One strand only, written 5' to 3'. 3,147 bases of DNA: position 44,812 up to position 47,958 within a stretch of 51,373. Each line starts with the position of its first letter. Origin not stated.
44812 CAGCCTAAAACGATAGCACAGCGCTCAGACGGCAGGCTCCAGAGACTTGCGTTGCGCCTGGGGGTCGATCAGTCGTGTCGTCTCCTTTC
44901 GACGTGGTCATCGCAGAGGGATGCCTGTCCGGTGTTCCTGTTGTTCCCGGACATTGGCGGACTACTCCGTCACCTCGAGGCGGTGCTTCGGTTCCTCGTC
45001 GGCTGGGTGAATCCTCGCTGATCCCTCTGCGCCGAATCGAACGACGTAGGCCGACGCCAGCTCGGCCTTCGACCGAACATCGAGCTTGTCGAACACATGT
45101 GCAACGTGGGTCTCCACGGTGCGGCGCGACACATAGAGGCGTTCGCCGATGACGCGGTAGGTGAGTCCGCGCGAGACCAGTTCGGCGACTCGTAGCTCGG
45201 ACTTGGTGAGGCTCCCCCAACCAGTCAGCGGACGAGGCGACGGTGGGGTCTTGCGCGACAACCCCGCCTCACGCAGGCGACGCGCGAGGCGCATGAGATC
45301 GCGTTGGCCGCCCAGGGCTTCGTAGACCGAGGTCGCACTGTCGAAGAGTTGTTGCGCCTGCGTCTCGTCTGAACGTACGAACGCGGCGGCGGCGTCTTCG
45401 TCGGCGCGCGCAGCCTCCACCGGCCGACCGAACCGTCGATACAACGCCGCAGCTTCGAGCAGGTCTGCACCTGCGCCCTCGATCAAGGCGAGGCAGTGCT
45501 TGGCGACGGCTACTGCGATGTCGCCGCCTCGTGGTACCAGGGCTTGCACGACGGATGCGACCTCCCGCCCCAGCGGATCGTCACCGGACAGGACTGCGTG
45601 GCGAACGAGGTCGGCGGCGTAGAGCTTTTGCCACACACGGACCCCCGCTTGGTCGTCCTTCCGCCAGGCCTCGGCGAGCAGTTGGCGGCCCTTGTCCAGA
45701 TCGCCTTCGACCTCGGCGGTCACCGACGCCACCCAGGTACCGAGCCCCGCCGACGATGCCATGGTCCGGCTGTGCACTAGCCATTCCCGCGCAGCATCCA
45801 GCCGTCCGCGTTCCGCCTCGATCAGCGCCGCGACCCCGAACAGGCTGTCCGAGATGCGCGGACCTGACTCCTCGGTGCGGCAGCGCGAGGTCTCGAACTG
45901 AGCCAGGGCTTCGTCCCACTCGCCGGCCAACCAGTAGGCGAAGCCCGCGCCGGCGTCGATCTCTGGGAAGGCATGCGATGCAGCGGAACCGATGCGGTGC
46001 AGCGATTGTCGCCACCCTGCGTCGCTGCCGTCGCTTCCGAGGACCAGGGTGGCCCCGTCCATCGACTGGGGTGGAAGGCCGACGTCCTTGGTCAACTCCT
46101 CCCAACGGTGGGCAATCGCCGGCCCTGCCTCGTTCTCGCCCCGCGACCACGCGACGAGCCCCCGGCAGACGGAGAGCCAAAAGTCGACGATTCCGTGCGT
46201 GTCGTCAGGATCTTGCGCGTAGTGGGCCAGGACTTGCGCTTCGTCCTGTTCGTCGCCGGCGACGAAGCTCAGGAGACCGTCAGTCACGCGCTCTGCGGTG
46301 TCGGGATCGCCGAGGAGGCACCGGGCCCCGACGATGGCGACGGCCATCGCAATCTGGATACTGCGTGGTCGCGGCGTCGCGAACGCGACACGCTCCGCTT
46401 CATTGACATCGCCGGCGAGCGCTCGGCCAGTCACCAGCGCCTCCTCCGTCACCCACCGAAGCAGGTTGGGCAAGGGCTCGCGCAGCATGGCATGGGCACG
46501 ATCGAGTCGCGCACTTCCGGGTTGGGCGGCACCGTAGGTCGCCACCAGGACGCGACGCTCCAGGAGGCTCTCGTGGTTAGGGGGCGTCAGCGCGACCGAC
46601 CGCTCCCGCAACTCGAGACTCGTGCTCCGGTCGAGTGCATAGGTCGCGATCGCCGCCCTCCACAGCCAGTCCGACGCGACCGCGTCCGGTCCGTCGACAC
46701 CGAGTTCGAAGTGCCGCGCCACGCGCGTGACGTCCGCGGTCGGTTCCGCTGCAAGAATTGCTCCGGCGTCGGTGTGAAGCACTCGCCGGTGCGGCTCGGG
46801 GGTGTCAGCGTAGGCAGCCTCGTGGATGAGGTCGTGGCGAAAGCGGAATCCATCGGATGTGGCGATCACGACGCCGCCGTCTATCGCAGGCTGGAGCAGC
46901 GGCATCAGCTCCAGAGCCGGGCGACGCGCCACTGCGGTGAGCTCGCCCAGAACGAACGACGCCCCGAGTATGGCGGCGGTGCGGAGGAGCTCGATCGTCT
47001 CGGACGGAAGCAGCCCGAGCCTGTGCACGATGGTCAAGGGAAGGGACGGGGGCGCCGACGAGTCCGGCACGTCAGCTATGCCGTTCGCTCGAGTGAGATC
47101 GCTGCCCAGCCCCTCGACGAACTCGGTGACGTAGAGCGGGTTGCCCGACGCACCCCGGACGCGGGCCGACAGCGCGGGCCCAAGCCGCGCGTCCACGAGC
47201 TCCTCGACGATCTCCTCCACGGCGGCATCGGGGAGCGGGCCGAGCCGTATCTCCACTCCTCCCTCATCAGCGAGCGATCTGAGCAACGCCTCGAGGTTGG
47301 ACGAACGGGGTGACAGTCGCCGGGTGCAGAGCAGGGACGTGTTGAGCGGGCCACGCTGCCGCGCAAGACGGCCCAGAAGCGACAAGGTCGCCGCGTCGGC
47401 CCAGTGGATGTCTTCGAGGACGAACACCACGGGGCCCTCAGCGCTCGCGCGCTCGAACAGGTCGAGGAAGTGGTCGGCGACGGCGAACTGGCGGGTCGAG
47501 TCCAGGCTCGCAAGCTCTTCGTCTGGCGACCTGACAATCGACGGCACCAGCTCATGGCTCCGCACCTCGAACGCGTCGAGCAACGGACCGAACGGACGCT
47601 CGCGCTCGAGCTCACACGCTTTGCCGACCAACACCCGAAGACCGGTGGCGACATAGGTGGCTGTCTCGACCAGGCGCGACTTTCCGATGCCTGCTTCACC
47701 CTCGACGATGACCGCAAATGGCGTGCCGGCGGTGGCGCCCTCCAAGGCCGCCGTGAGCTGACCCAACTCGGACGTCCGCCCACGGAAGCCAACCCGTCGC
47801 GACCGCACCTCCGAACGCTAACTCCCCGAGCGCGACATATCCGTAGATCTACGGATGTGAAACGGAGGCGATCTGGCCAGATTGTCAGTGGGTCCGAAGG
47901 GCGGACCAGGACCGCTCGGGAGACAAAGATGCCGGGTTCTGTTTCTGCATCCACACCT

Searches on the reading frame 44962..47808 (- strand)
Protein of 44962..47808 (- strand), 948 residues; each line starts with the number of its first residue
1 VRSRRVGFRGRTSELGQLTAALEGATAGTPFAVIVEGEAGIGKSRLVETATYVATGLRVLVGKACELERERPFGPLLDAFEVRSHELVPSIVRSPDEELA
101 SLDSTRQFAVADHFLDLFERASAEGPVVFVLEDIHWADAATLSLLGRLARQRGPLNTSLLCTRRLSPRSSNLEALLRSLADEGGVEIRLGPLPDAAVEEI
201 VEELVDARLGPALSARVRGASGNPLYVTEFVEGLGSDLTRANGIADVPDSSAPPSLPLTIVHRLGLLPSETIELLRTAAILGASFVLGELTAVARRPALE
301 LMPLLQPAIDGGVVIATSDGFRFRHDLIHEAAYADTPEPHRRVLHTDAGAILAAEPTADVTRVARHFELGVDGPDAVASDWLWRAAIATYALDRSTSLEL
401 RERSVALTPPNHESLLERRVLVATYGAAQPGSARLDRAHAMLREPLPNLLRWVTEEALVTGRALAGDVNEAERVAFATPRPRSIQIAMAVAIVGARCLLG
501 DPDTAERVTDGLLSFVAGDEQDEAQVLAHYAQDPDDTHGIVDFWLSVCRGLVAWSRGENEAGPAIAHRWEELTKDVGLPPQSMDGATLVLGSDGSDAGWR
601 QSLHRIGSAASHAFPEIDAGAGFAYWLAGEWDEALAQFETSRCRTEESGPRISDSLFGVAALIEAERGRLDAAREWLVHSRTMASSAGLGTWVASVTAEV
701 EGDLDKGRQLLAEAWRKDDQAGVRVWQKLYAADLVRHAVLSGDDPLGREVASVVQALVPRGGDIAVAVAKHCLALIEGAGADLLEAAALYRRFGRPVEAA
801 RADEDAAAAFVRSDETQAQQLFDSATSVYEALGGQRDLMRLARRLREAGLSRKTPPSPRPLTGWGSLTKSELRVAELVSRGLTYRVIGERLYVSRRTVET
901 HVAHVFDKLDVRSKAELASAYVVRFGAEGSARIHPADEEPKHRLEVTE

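Call 72: search_protein_families(library=pfam, proteins=[window:44962-47808:-], max_evalue=0.00001)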
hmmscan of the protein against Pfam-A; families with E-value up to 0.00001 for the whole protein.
window:44962-47808:- (948 aa): 2 families
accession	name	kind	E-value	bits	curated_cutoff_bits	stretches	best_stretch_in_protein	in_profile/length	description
PF13191.12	AAA_16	-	6.6e-22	79.2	32.6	1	8-154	2-161/167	AAA ATPase domain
PF00196.25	GerE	-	3.2e-11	43.1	23.5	1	866-919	2-55/57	Bacterial regulatory proteins, luxR family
